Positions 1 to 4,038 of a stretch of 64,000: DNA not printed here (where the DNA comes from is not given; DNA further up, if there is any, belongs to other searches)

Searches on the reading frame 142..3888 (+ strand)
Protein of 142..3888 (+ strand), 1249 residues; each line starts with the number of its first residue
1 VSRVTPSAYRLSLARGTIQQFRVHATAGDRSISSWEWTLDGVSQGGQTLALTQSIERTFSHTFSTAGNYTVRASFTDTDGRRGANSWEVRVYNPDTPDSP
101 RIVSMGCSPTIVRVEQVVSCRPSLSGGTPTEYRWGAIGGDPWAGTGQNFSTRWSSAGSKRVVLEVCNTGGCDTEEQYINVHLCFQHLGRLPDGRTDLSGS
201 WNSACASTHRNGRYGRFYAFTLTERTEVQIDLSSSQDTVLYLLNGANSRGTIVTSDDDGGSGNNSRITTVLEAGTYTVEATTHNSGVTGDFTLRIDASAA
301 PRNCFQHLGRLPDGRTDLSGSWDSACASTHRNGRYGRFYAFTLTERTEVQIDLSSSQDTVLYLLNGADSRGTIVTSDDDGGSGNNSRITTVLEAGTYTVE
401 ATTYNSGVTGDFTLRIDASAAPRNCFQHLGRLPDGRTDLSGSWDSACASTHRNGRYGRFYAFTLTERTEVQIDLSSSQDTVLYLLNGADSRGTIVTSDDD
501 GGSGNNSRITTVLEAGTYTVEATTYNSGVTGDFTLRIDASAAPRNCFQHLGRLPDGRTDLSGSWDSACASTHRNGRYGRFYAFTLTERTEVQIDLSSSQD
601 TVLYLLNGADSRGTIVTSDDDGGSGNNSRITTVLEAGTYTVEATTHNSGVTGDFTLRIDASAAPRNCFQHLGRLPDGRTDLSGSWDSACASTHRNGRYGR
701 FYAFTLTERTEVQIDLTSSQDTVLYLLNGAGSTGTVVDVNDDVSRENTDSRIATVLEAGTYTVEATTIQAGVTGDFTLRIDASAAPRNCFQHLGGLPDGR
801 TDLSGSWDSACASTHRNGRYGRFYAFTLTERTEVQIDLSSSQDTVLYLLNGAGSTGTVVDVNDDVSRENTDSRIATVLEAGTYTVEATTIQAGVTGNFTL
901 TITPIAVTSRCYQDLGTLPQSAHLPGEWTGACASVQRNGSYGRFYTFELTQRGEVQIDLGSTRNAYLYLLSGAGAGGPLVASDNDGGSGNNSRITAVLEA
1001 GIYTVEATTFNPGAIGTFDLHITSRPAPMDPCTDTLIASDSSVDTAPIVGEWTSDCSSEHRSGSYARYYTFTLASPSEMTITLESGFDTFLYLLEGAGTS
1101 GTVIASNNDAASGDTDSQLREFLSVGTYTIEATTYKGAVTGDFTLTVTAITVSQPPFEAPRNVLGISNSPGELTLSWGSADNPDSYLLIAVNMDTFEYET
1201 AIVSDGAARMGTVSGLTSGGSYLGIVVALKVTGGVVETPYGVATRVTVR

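Call 12: search_protein_families(library=pfam, proteins=[window:142-3888:+], max_evalue=0.001)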
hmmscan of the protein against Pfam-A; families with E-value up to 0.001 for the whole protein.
window:142-3888:+ (1249 aa): 10 families
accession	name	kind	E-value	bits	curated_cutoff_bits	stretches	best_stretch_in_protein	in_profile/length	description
PF04151.21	PPC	-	6e-63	210.1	25.9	8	216-280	3-68/70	Bacterial pre-peptidase C-terminal domain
PF01067.28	Calpain_III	-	2.6e-14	54.1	21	0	390-416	110-136/137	Calpain large subunit, domain III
PF00801.26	PKD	-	1.3e-07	31.9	23.5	1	10-82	8-72/80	PKD domain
PF24668.1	KH_Vigilin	-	3.1e-07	30.2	27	0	224-243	9-28/50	Vigilin KH domain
PF05726.19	Pirin_C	-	4.7e-07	30.6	27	0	1068-1101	1-34/103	Pirin C-terminal cupin domain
PF11589.14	DUF3244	-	9.3e-07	29.2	25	0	268-293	71-96/96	Domain of unknown function (DUF3244)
PF18911.6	PKD_4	-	1.2e-06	28.9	27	1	14-84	15-77/85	PKD domain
PF02917.20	Pertussis_S1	-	1.1e-05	25.8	21.3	0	786-826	28-68/239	Pertussis toxin, subunit 1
PF18283.7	CBM77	-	0.00016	22.4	25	0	709-764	44-98/108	Carbohydrate binding module 77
PF17954.7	Pirin_C_2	-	0.00016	22.2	22.9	0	943-973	19-49/86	Quercetinase C-terminal cupin domain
